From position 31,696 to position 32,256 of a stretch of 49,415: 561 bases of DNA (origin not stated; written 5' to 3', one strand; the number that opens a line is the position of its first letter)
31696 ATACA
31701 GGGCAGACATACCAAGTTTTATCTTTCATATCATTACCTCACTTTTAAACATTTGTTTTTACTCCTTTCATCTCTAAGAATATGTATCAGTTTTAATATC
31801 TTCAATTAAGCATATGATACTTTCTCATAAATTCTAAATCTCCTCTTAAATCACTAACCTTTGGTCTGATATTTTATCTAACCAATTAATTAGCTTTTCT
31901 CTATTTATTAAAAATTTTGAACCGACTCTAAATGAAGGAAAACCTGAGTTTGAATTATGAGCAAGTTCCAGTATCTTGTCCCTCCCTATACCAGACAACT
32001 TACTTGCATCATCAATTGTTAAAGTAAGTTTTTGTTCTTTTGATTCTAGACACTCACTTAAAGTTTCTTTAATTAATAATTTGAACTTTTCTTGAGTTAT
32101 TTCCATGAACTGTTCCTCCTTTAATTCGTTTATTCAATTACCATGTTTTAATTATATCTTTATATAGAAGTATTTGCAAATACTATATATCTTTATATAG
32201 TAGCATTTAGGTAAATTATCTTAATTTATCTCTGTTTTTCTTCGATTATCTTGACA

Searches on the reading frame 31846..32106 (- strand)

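Call 52: search_protein_families(library=pfam, proteins=[window:31846-32106:-], max_evalue=0.01)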
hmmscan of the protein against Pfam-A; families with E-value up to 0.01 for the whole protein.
window:31846-32106:- (86 aa): 3 families
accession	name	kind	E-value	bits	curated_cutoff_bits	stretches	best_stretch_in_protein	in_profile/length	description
PF09035.16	Tn916-Xis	-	4.2e-06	27.3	22.9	1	25-78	12-65/69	Excisionase from transposon Tn916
PF12728.13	HTH_17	-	1.8e-05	25.3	27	1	29-78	2-49/51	Helix-turn-helix domain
PF20063.5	DUF6462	-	4.3e-05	24.1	27.1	1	30-78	5-50/51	Family of unknown function (DUF6462)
